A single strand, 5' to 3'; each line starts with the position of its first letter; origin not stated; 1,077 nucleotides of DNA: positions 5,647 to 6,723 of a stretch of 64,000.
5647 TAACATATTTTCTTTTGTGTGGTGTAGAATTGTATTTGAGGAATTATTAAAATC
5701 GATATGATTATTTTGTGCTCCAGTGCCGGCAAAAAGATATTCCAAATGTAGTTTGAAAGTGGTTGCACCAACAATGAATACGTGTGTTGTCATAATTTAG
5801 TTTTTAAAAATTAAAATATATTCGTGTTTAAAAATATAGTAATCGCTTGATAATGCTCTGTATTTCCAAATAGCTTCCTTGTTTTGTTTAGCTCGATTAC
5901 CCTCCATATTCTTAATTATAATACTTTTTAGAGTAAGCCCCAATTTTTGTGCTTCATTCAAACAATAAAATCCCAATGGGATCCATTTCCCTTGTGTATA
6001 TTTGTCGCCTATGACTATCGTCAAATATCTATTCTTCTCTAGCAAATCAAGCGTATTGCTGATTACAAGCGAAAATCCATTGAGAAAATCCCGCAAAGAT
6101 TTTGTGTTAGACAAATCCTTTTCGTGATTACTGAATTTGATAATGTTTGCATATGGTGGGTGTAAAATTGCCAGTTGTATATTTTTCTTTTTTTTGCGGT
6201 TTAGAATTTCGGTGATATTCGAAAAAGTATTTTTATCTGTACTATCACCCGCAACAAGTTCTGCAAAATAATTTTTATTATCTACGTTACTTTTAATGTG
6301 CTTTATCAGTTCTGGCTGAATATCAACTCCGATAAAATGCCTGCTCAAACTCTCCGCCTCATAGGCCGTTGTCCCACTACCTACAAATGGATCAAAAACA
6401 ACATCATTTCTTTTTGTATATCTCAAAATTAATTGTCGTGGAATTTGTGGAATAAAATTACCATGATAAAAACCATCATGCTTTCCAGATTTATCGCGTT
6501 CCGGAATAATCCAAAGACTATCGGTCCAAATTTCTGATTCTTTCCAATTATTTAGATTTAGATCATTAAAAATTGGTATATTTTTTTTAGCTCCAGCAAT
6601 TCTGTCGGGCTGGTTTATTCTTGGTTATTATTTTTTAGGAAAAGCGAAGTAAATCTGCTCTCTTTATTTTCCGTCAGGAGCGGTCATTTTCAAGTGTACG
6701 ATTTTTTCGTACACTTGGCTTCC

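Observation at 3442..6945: AT-rich three-gene MTase–nuclease–MTase cluster abutting the 3' end of tRNA-Pro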

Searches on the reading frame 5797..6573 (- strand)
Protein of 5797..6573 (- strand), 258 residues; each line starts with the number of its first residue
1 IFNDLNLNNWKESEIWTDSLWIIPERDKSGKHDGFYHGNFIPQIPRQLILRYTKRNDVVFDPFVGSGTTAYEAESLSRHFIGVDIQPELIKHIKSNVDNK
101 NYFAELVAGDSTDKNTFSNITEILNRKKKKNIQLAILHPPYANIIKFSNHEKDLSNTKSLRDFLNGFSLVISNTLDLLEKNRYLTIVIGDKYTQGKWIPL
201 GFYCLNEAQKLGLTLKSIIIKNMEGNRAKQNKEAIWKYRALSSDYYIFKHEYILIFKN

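Call 4: search_protein_families(library=pfam, proteins=[window:5797-6426:-], max_evalue=1)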
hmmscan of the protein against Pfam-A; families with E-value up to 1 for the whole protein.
window:5797-6426:- (209 aa): 9 families
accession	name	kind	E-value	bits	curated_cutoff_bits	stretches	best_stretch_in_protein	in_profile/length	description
PF01555.25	N6_N4_Mtase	-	5.2e-23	82.6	26.7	2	3-45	178-220/221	DNA methylase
PF02086.21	MethyltransfD12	-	1.3e-05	25.5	22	1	6-100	20-125/253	D12 class N6 adenine-specific DNA methyltransferase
PF03602.21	Cons_hypoth95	-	2.7e-05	24.3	24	1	7-112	42-143/182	Conserved hypothetical protein 95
PF13847.12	Methyltransf_31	-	0.0012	19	27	1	5-63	2-64/145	Methyltransferase domain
PF13649.12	Methyltransf_25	-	0.002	19.2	27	1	14-64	5-57/97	Methyltransferase domain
PF01170.24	UPF0020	-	0.0068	16.6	22.3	1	5-62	27-84/197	RMKL-like, methyltransferase domain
PF02475.24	TRM5-TYW2_MTfase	-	0.0072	16.7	28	1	2-50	32-82/164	TRM5/TYW2 methyltransferase domain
PF08241.18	Methyltransf_11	-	0.061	14.4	21.2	1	16-64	6-53/95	Methyltransferase domain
PF12993.12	DUF3877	-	0.062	13.7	27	1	32-104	75-147/173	Domain of unknown function, E. rectale Gene description (DUF3877)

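Call 5: search_protein_families(library=ncbifam, proteins=[window:5797-6426:-], max_evalue=1)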
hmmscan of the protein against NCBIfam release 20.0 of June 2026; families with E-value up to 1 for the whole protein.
window:5797-6426:- (209 aa): 10 families
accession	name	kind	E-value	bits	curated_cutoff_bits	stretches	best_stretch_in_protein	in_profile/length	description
NF050803.1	DnaMtaseCcrMCaul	equivalog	1.8e-09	37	830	1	3-57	202-256/350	adenine-specific DNA-methyltransferase CcrM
NF008572.0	PRK11524.1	equivalog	1.2e-07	31.2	292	1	5-50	213-258/294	adenine-specific DNA-methyltransferase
TIGR01177.1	TIGR01177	hypoth_equivalog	2.7e-05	23.6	316.55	1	5-105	181-272/330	TIGR01177 family methyltransferase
NF010253.0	PRK13699.1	subfamily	0.00017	21.3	244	1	3-37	160-194/226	DNA methyltransferase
NF040538.1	methyl_ArsM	equivalog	0.0053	16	500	1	2-126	57-180/356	arsinothricin biosynthesis methyltransferase ArsM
TIGR03534.1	RF_mod_PrmC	equivalog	0.0066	15.9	199.1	1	7-104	87-178/253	peptide chain release factor N(5)-glutamine methyltransferase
NF008748.0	PRK11783.1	equivalog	0.013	13.7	466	1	25-97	255-320/704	bifunctional 23S rRNA (guanine(2069)-N(7))-methyltransferase RlmK/23S rRNA (guanine(2445)-N(2))-methyltransferase RlmL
NF001790.0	PRK00517.3-3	equivalog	0.015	14.7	269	1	5-68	121-185/262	50S ribosomal protein L11 methyltransferase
NF011529.0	PRK14968.1-3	equivalog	0.016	14.6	162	1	5-53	33-81/198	putative methyltransferase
NF033398.1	rRNA_meth_EmtA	equivalog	0.019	14.3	625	1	6-53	187-235/336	EmtA family 23S rRNA (guanine(2470)) methyltransferase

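Call 45: search_solved_structures(query=window:5797-6573:-, max_evalue=0.01)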
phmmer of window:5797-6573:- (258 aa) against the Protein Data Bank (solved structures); distinct sequences matched with E-value up to 0.01: 11.
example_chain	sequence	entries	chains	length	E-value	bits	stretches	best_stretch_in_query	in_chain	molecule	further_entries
1g60_A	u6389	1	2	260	6.1e-09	38.7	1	44-92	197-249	Adenine-specific Methyltransferase MboIIA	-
6pbd_A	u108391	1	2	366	2.2e-08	36.9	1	36-97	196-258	Modification methylase CcrMI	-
8s9n_A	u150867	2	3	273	2.7e-07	33.3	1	16-91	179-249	DNA cytosine-N4 methyltransferase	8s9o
5hek_A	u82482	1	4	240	4.9e-07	32.5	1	46-95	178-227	Adenine specific DNA methyltransferase (DpnA)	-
8s9m_A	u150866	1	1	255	5.4e-07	32.3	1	16-91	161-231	DNA cytosine-N4 methyltransferase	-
5hfj_A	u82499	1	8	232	5.6e-07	32.3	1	46-95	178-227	Adenine specific DNA methyltransferase (DpnA)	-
5e71_A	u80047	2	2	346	2.2e-06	30.3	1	32-165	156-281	N2, N2-dimethylguanosine tRNA methyltransferase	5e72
2zie_A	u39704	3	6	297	2.5e-06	30.1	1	40-93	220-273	Putative modification methylase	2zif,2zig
1ws6_A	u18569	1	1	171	0.0032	20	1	48-108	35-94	methyltransferase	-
1boo_A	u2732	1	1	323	0.0046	19.5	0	39-92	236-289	PROTEIN (N-4 CYTOSINE-SPECIFIC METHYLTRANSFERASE PVU II)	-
9c3u_A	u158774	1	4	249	0.0084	18.6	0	44-87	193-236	Methyltransferase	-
